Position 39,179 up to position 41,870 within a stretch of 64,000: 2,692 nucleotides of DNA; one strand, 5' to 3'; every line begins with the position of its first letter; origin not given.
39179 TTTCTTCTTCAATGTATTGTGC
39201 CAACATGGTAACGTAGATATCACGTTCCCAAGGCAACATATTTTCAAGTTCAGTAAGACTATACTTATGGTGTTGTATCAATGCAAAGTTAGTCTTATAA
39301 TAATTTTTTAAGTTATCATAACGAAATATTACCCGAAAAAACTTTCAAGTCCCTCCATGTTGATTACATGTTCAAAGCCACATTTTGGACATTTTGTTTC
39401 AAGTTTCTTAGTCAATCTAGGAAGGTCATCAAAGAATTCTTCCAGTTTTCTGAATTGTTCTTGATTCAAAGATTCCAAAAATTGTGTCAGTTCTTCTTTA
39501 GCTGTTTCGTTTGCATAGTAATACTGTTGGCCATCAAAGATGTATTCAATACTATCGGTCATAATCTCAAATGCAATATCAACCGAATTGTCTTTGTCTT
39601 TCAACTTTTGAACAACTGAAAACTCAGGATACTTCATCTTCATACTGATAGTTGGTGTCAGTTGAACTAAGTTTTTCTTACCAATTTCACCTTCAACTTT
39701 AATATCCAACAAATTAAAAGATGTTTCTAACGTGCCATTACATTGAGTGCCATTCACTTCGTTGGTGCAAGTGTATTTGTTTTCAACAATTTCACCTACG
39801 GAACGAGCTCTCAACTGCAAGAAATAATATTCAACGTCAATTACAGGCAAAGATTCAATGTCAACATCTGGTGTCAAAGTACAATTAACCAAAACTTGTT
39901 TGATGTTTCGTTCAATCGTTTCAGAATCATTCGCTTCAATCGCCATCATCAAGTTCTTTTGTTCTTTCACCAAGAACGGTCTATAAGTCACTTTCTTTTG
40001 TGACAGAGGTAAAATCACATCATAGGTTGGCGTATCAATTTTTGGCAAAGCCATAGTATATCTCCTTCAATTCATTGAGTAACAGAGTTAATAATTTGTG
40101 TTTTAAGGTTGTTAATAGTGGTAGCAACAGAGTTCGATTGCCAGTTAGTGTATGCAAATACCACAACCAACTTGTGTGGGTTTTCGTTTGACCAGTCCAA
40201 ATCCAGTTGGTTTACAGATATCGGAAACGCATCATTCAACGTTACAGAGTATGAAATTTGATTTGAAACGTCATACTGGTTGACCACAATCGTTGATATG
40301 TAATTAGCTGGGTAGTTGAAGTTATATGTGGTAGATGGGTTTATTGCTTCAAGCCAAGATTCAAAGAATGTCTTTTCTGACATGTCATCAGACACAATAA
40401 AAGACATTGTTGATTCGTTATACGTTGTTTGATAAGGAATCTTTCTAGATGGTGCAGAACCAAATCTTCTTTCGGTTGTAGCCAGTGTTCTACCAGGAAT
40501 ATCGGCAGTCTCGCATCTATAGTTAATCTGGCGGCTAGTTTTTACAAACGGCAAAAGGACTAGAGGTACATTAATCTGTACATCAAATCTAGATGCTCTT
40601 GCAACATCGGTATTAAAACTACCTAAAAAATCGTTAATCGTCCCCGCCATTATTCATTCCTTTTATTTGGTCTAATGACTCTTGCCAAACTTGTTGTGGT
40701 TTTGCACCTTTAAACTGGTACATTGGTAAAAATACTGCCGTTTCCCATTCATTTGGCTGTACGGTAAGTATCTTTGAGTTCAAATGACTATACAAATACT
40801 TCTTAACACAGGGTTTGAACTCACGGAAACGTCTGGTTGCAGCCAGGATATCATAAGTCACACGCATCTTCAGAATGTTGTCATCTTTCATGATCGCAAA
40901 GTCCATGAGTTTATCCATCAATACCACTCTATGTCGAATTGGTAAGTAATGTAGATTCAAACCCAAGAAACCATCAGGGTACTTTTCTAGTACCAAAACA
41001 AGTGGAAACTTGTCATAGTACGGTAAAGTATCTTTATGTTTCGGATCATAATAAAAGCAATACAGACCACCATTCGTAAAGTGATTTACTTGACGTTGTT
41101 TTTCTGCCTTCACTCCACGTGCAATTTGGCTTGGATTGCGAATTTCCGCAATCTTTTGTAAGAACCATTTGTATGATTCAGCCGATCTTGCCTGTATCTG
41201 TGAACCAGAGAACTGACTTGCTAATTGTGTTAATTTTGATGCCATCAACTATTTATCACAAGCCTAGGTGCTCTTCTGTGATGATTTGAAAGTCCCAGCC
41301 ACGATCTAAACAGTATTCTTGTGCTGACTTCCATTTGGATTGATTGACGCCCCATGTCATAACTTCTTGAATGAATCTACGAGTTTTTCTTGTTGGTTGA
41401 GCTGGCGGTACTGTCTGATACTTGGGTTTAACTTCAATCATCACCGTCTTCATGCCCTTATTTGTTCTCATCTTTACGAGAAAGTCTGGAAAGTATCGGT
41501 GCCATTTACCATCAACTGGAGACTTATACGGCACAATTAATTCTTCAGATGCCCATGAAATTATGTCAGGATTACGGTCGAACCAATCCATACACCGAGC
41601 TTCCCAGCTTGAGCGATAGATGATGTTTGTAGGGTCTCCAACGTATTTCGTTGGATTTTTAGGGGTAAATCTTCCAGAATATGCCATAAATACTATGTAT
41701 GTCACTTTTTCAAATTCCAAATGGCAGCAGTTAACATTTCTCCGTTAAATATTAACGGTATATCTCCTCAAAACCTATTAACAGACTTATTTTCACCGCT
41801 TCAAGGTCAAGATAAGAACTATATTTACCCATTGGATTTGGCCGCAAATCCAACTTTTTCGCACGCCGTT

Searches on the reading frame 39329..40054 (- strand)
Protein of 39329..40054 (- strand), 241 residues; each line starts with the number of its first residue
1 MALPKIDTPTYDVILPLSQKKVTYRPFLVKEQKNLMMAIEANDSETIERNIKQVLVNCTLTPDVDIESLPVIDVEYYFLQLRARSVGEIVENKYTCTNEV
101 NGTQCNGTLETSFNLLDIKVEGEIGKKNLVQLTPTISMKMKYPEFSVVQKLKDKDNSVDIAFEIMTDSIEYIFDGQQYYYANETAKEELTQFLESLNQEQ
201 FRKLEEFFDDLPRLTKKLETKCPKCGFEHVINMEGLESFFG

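Call 3: search_protein_families(library=pfam, proteins=[window:39329-40054:-], max_evalue=0.01)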
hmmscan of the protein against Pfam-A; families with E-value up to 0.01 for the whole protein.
window:39329-40054:- (241 aa): 2 families
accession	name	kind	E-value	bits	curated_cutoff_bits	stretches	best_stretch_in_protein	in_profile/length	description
PF12322.14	T4_baseplate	-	1.8e-57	195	24.5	1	9-240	2-218/219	T4 bacteriophage base plate protein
PF09212.16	CBM27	-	0.0082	16.8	20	0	90-172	9-91/173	Carbohydrate binding module 27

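Call 4: search_protein_families(library=phrogs, proteins=[window:39329-40054:-], max_evalue=0.001)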
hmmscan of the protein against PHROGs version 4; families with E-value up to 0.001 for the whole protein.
window:39329-40054:- (241 aa): 2 families
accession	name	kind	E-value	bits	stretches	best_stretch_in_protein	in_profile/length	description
phrog_150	-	tail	4.2e-61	207.8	1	1-240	5-232/282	baseplate hub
phrog_13792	-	unknown function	8.2e-06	26.4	1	20-233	31-250/263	-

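Call 14: search_dna_similar(query=window:39329-40054:-, collection=phages, mode=protein, max_rows=40, rows=spread)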
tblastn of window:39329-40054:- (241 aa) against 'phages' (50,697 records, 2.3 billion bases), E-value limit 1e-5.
Records with a match: 1594; places in all: 1594; records where one place covers at least 80% of the query: 1543.
Best place of each record, by identity: <60% 1594.
By first word of the organism name: Escherichia 456; Synechococcus 378; Salmonella 170; Vibrio 125; Shigella 72; Klebsiella 68; Cyanophage 61; Aeromonas 36; Enterobacteria 36; Prochlorococcus 24; and 35 more.
By host as written in the record: - 371; Escherichia coli 187; Synechococcus 107; Synechococcus sp. 38; Escherichia coli O157:H7 32; Klebsiella pneumoniae 30; Synechococcus sp. WH7803 28; Salmonella enterica 27; and 310 more.
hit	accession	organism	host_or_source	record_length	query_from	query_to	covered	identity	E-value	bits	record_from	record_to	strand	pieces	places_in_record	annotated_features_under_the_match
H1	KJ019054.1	Synechococcus phage ACG-2014e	-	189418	1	241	100%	40.3%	3e-41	155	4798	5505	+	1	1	baseplate hub subunit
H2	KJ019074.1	Synechococcus phage ACG-2014d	-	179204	1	241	100%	39.7%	4e-41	155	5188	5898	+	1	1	baseplate hub subunit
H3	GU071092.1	Prochlorococcus phage P-SSM2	-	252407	1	240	100%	38.7%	5e-46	169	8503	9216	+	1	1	gp26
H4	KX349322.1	Cyanophage S-RIM12_Sn_31_0910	Synechococcus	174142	1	241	100%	37.9%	1e-35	139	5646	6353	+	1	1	baseplate hub subunit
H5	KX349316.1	Cyanophage S-RIM12_RW_22_0110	Synechococcus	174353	1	241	100%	37.4%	8e-35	136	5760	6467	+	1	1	baseplate hub subunit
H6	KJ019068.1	Synechococcus phage ACG-2014a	-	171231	1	241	100%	37.2%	4e-35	137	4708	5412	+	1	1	baseplate hub subunit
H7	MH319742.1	Marine virus AG-345-E15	single cell amplified by WGA-X; seawater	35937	1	241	100%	36.7%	1e-42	159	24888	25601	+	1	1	record has no annotation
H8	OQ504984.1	Synechococcus phage S-8S56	Parasynechococcus marenigrum WH 8102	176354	1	241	100%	36.1%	5e-41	154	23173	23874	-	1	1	baseplate hub assembly chaperone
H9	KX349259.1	Synechococcus phage S-RIM2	Synechococcus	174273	1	241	100%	35.0%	2e-33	132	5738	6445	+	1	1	baseplate hub subunit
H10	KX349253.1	Synechococcus phage S-RIM2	Synechococcus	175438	1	241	100%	35.0%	2e-33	132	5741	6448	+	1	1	baseplate hub subunit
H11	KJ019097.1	Synechococcus phage ACG-2014f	-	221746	1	241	100%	34.7%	3e-37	144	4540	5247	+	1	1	baseplate hub subunit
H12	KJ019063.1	Synechococcus phage S-MbCM6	-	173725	1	241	100%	33.7%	5e-36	140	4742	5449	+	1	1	baseplate hub subunit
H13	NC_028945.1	Sinorhizobium phage phiN3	Sinorhizobium meliloti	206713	1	219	91%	33.8%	3e-23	103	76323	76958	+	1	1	baseplate hub subunit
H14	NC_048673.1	Aeromonas phage AS-zj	Aeromonas salmonicida subsp. salmonicida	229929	20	241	92%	29.1%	3e-21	98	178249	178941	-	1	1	baseplate hub subunit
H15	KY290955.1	Aeromonas phage 65.2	Aeromonas salmonicida HER1110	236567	20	241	92%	27.4%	2e-19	92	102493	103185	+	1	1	baseplate hub protein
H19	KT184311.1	Enterobacteria phage GiZh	Escherichia coli O111:NM 96-3166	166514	17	240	93%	24.4%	8e-7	55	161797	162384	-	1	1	baseplate hub assembly chaperone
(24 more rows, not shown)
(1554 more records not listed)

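Call 16: get_annotated_region(hit=H3, flank=9000)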
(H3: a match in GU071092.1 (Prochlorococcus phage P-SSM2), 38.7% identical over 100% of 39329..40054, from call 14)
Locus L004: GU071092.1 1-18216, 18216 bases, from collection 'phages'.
description: Prochlorococcus phage P-SSM2, complete genome.
organism: Prochlorococcus phage P-SSM2 (NCBI taxid 268746)
taxonomy: Viruses; Duplodnaviria; Heunggongvirae; Uroviricota; Caudoviricetes; Kyanoviridae; Salacisavirus; Salacisavirus pssm2
host: -; source: -; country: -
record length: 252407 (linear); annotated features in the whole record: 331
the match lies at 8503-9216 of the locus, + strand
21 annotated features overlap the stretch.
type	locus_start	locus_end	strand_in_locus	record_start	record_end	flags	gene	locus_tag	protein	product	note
CDS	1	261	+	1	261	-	-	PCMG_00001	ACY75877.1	conserved hypothetical protein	-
CDS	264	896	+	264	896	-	-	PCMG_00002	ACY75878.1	conserved hypothetical protein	-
CDS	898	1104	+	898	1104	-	-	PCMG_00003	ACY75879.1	conserved hypothetical protein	-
CDS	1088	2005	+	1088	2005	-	-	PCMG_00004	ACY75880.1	conserved hypothetical protein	-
CDS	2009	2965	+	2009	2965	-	-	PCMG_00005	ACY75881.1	conserved hypothetical protein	-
CDS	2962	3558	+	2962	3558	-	-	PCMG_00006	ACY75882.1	conserved hypothetical protein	-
CDS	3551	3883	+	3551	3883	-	-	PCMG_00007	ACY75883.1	conserved hypothetical protein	-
CDS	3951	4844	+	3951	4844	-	-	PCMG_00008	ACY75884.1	single-stranded DNA-binding protein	-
CDS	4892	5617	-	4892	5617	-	-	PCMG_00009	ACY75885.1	predicted protein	-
CDS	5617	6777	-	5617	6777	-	-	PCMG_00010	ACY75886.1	predicted protein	-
CDS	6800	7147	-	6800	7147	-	-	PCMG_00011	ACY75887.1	conserved hypothetical protein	-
CDS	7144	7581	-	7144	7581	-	-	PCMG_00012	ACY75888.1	head completion protein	-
CDS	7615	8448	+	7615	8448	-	-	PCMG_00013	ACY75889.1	conserved hypothetical protein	-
CDS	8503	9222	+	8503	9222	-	-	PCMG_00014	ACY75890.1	gp26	-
CDS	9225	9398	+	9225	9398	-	-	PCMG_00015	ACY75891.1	base plate hub assembly catalyst gp51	-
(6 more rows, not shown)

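Call 17: get_annotated_region(hit=H8, flank=9000)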
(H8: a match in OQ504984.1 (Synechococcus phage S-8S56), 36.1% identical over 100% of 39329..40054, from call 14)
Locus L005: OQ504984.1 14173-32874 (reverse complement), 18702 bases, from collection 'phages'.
description: Synechococcus phage S-8S56, complete genome.
organism: Synechococcus phage S-8S56 (NCBI taxid 3038208)
taxonomy: Viruses; Duplodnaviria; Heunggongvirae; Uroviricota; Caudoviricetes; Kyanoviridae; Kanaloavirus
host: Parasynechococcus marenigrum WH 8102; source: seawater; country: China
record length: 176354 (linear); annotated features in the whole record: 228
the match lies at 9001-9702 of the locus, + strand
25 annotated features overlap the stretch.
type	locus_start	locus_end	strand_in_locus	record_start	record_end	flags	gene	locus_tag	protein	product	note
CDS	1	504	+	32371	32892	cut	-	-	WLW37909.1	DNA endonuclease V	-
CDS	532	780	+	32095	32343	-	-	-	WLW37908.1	hypothetical protein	-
CDS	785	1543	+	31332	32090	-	-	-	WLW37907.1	phosphate starvation-inducible protein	-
CDS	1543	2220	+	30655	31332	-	-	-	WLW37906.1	exonuclease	-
CDS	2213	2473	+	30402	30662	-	-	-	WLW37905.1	late promoter transcriptional accessory protein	-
CDS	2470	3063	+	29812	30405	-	-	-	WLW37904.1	loader of DNA helicase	-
CDS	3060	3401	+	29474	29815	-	-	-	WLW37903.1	DUF1825 domain-containing protein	-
CDS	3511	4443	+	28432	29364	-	-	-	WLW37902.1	single-stranded DNA-binding protein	-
CDS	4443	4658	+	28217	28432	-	-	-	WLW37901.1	hypothetical protein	-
CDS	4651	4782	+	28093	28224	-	-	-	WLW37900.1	hypothetical protein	-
CDS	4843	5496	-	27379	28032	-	-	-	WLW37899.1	baseplate wedge subunit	-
CDS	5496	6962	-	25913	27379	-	-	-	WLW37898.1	baseplate tail tube cap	-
CDS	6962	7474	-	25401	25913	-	-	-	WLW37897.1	DNA end protector protein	-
CDS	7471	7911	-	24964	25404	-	-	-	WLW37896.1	head completion protein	-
CDS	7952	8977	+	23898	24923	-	-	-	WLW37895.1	hypothetical protein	-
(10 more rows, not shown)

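Call 21: search_protein_families(library=pfam, proteins=[L004:9391-10980:+, L004:10982-12532:+, L005:9893-11440:+, L005:11442-13001:+], max_evalue=0.1)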
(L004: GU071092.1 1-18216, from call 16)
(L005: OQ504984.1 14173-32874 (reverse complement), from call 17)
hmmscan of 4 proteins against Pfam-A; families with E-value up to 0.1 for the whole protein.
L004:9391-10980:+ (529 aa): 0 families

L004:10982-12532:+ (516 aa): 1 family
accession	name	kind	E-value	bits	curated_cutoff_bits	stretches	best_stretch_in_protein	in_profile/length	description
PF03429.18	MSP1b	-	0.058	11.8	25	1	327-435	352-451/769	Major surface protein 1B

L005:9893-11440:+ (515 aa): 1 family
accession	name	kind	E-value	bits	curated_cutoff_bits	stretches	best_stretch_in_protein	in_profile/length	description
PF16494.10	Na_Ca_ex_C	-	0.073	14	25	0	306-389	11-94/137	C-terminal extension of sodium/calcium exchanger domain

L005:11442-13001:+ (519 aa): 0 families

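Call 24: get_annotated_region(hit=H19, flank=7000)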
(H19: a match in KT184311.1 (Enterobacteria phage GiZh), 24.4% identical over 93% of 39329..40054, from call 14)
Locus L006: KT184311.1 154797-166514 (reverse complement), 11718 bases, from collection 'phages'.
description: Enterobacteria phage GiZh, complete genome.
organism: Enterobacteria phage GiZh (NCBI taxid 1651199)
taxonomy: Viruses; Duplodnaviria; Heunggongvirae; Uroviricota; Caudoviricetes; Straboviridae; Tevenvirinae; Tequatrovirus; Tequatrovirus gizh
host: Escherichia coli O111:NM 96-3166; source: sewage; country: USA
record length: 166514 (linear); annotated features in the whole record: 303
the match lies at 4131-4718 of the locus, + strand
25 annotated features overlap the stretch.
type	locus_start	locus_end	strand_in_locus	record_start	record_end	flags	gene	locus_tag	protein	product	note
repeat_region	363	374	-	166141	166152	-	-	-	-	-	-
repeat_region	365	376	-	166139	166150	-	-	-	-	-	-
misc_recomb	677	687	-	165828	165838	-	-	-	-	-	prophage attachment site (type HK022); similar to attP of enterobacteria phage HK022; similar to intergenic region ...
CDS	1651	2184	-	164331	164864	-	-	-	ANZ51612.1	baseplate distal hub subunit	gp28;similar to Enterobacteria phage RB32 baseplate distal hub subunit in YP_803131.1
misc_feature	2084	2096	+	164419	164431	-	-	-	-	-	Lactococcal vegetative -10 extended promoter P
CDS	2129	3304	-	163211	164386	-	-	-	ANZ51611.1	baseplate hub subunit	gp27 is a component of the hub; the baseplate consists of a hub surrounded by six wedges; the capsid tail consists of a ...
CDS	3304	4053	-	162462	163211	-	-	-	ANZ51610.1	baseplate hub assembly catalyst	chaperone; gp51 catalyzes assembly of the hub; the baseplate consists of a hub surrounded by six wedges; the capsid ...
CDS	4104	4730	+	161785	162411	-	-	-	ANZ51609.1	baseplate hub assembly chaperone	similar to Enterobacteria phage T4 gp26 baseplate hub subunit in NP_049801.1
CDS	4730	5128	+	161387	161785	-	-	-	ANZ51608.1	tail lysozyme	15k lysozyme; distantly related to baseplate wedge subunit gpW in P2-like phages; gp25 is a baseplate wedge subunit ...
CDS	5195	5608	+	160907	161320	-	uvsY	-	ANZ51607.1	single stranded DNA-binding protein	ssDNA bind recombination repair; UvsY; facilitates UvsX and inhibitor of EndoVII; recombination protein; similar to ...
CDS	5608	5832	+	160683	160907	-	-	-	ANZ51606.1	hypothetical protein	uvsY.-1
regulatory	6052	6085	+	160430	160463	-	-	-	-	terminator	discovered using MFOLD 3.2; rho-independent terminator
CDS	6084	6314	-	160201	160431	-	-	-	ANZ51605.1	RNA-DNA and DNA-DNA helicase ATPase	UvsW.1; RNA-DNA and DNA-DNA helicase ATPase C-term; similar to YP_803123.1 hypothetical proteinRB32ORF181w ...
CDS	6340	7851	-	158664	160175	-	uvsW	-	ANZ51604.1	DNA helicase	ATPase; similar to Enterobacteria phage RB32 RNA-DNA and DNA-DNA helicase in YP_803122.1; dar; functional homolog of ...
CDS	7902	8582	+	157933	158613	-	inh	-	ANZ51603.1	minor capsid protein inhibitor of protease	similar to Enterobacteria phage RB32; Inh; similar to Enterobacteria phage RB32 minor capsid protein inhibitor of 21 ...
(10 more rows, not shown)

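Call 25: get_annotated_region(hit=H13, flank=9000)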
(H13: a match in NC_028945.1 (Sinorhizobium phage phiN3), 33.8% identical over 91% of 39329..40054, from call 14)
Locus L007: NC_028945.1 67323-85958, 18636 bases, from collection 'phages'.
description: Sinorhizobium phage phiN3, complete genome.
organism: Sinorhizobium phage phiN3 (NCBI taxid 1647405)
taxonomy: Viruses; Duplodnaviria; Heunggongvirae; Uroviricota; Caudoviricetes; Emdodecavirus; Emdodecavirus N3
host: Sinorhizobium meliloti; source: -; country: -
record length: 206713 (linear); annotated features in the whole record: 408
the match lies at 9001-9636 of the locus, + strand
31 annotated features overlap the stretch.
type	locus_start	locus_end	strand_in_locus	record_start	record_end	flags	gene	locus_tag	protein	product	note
CDS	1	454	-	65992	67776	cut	-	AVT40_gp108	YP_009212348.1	baseplate wedge subunit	gp106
CDS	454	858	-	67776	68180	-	-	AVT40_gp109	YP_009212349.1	baseplate wedge subunit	gp107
CDS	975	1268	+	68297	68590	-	-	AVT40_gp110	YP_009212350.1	hypothetical protein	gp108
CDS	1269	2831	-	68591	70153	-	-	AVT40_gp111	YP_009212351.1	peptidase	gp109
CDS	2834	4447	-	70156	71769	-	-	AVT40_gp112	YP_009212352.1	baseplate hub subunit and tail lysozyme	gp110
CDS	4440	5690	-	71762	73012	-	-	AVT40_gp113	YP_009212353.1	tail protein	gp111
CDS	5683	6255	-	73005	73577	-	-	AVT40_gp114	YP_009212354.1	baseplate wedge subunit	gp112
CDS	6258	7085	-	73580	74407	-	-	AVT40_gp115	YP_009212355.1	baseplate tail tube cap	gp113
CDS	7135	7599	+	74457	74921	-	-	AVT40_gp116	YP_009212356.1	head closure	gp114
CDS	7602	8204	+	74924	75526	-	-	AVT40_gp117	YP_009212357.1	DNA end protector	gp115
CDS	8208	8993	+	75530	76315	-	-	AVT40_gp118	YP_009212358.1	tail tube monomer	gp116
CDS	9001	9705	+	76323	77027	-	-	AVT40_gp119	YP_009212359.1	baseplate hub subunit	gp117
CDS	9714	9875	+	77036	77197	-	-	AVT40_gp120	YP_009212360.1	baseplate hub assembly catalyst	gp118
CDS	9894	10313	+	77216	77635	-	-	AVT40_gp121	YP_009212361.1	hypothetical protein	gp119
CDS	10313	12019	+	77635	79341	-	-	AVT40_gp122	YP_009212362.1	hypothetical protein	gp120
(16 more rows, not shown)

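Call 28: search_protein_families(library=phrogs, proteins=[L004:9391-10980:+, L004:10982-12532:+, L005:9893-11440:+, L005:11442-13001:+, L007:10313-12019:+, L007:9894-10313:+], max_evalue=0.01)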
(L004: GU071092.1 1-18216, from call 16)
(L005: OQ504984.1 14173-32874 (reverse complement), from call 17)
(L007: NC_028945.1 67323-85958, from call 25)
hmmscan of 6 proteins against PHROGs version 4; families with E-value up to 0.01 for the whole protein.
L004:9391-10980:+ (529 aa): 0 families

L004:10982-12532:+ (516 aa): 1 family
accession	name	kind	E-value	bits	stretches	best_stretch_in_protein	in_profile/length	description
phrog_4372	-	tail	0.0021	16.5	1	120-465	507-672/1681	tail length tape measure protein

L005:9893-11440:+ (515 aa): 0 families

L005:11442-13001:+ (519 aa): 1 family
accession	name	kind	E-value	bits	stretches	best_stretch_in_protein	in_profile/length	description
phrog_34543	-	head and packaging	0.0036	18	1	357-458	26-127/227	virion structural protein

L007:10313-12019:+ (568 aa): 3 families
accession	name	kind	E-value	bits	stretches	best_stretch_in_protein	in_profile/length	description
phrog_27688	-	unknown function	0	1313.4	1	1-568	1-567/567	-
phrog_4200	-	tail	3.5e-05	23.5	1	244-459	351-542/732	tail length tape measure protein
phrog_305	-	tail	4.2e-05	23.3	1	40-442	395-701/1001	tail length tape measure protein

L007:9894-10313:+ (139 aa): 1 family
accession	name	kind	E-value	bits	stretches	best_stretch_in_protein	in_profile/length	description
phrog_27150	-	unknown function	1.2e-95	318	1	1-139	1-139/139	-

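Call 84: search_dna_similar(query=window:39329-40054:-, collection=phages, mode=protein, max_rows=25, rows=best)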
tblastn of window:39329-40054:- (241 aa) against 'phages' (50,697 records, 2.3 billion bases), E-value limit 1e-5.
Records with a match: 1594; places in all: 1594; records where one place covers at least 80% of the query: 1543.
Best place of each record, by identity: <60% 1594.
By first word of the organism name: Escherichia 456; Synechococcus 378; Salmonella 170; Vibrio 125; Shigella 72; Klebsiella 68; Cyanophage 61; Aeromonas 36; Enterobacteria 36; Prochlorococcus 24; and 35 more.
By host as written in the record: - 371; Escherichia coli 187; Synechococcus 107; Synechococcus sp. 38; Escherichia coli O157:H7 32; Klebsiella pneumoniae 30; Synechococcus sp. WH7803 28; Salmonella enterica 27; and 310 more.
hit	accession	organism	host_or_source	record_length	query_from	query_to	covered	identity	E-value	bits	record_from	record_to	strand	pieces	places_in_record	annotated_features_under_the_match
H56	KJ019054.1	Synechococcus phage ACG-2014e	-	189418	1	241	100%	40.3%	3e-41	155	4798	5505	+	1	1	baseplate hub subunit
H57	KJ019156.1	Synechococcus phage ACG-2014e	-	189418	1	241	100%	40.3%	3e-41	155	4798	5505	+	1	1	baseplate hub subunit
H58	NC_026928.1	Synechococcus phage ACG-2014e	-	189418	1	241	100%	40.3%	3e-41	155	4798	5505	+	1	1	baseplate hub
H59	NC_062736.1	Synechococcus phage ACG-2014e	-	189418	1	241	100%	40.3%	3e-41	155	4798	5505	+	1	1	baseplate hub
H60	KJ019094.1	Synechococcus phage ACG-2014e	-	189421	1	241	100%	40.3%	3e-41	155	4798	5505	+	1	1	baseplate hub subunit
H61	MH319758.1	Marine virus AG-345-O18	single cell amplified by WGA-X; seawater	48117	1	241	100%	39.9%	5e-50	180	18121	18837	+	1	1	record has no annotation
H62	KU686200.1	Synechococcus phage S-CAM4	Synechococcus sp.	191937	1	241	100%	39.9%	2e-41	156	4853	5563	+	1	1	baseplate hub subunit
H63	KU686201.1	Synechococcus phage S-CAM4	Synechococcus sp.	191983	1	241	100%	39.9%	2e-41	156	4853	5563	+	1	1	baseplate hub subunit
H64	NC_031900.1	Synechococcus phage S-CAM4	Synechococcus sp.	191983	1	241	100%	39.9%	2e-41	156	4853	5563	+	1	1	baseplate hub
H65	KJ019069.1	Synechococcus phage ACG-2014j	-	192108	1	241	100%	39.9%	2e-41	156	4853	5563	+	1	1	baseplate hub subunit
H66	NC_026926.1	Synechococcus phage ACG-2014j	-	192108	1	241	100%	39.9%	2e-41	156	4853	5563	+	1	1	baseplate hub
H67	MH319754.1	Marine virus AG-345-L05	single cell amplified by WGA-X; seawater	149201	1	240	100%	39.9%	2e-49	179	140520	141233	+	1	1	record has no annotation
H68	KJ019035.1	Synechococcus phage ACG-2014d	-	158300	1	241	100%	39.7%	4e-41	155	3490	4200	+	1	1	baseplate hub subunit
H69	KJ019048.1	Synechococcus phage ACG-2014d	-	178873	1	241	100%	39.7%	4e-41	155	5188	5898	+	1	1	baseplate hub subunit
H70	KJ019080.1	Synechococcus phage ACG-2014d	-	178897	1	241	100%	39.7%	4e-41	155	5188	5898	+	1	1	baseplate hub subunit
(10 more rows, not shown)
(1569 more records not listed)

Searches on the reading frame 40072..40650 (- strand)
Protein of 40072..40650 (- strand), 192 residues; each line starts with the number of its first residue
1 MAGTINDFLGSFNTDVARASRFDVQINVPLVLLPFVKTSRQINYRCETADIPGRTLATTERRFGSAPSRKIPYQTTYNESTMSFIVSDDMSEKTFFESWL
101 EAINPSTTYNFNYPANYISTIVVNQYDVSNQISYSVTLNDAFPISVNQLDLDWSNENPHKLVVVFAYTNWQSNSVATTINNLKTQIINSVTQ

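Call 3: search_protein_families(library=pfam, proteins=[window:40072-40650:-], max_evalue=0.01)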
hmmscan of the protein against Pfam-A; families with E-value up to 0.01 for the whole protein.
window:40072-40650:- (192 aa): 2 families
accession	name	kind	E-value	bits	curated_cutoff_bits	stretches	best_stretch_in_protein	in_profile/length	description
PF06841.18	Phage_T4_gp19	-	5.5e-06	26.7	28.2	1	43-167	14-130/134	T4-like virus tail tube protein gp19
PF23849.1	Phage_TTP_2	-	0.00051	20.5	27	1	39-168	21-166/177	Phage tail tube protein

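Call 4: search_protein_families(library=phrogs, proteins=[window:40072-40650:-], max_evalue=0.001)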
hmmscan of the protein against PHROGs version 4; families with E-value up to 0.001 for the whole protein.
window:40072-40650:- (192 aa): 2 families
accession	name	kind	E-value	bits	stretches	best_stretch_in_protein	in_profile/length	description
phrog_45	-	tail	6.5e-37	128.5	1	1-182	74-264/350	tail tube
phrog_3629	-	tail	3.6e-25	89.7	1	37-176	71-210/313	tail tube protein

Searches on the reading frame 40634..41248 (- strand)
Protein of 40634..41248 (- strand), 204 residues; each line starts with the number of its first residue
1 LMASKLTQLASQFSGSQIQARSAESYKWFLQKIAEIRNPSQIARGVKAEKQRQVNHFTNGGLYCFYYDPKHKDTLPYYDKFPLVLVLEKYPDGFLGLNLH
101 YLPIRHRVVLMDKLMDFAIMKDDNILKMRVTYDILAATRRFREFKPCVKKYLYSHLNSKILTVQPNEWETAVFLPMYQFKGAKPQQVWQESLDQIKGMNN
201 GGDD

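Call 3: search_protein_families(library=pfam, proteins=[window:40634-41248:-], max_evalue=0.01)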
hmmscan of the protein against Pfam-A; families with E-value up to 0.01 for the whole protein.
window:40634-41248:- (204 aa): 0 families

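Call 4: search_protein_families(library=phrogs, proteins=[window:40634-41248:-], max_evalue=0.001)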
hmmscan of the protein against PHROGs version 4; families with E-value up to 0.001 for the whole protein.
window:40634-41248:- (204 aa): 1 family
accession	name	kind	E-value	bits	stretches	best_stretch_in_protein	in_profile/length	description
phrog_429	-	DNA, RNA and nucleotide metabolism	2.3e-50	172.3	1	8-195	26-207/210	DNA end protector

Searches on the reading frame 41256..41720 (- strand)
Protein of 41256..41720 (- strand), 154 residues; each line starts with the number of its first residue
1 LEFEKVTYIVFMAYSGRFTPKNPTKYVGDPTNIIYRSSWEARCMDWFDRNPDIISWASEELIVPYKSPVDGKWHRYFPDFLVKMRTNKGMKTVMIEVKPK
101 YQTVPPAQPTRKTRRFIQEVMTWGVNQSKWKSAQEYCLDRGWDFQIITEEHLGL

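Call 3: search_protein_families(library=pfam, proteins=[window:41256-41720:-], max_evalue=0.01)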
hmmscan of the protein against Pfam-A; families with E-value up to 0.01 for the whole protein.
window:41256-41720:- (154 aa): 2 families
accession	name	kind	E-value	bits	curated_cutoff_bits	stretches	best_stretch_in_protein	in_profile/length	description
PF08722.17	Tn7_TnsA-like_N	-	1.3e-24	86.9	26.5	1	50-149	1-85/85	TnsA-like endonuclease N terminal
PF05367.17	Phage_endo_I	-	0.0063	16.6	29.1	1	34-83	14-59/149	Phage endonuclease I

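Call 4: search_protein_families(library=phrogs, proteins=[window:41256-41720:-], max_evalue=0.001)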
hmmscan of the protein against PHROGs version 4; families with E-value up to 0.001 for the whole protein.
window:41256-41720:- (154 aa): 4 families
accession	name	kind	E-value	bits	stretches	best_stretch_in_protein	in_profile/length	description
phrog_218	-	connector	7e-61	205.6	1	12-152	2-141/148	head closure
phrog_14892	-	connector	3.1e-30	106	1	44-152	1-110/117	head closure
phrog_945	-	DNA, RNA and nucleotide metabolism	0.0004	21.2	1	33-102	12-67/145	endonuclease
phrog_15427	-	DNA, RNA and nucleotide metabolism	0.0005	20.8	0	35-151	164-252/270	endonuclease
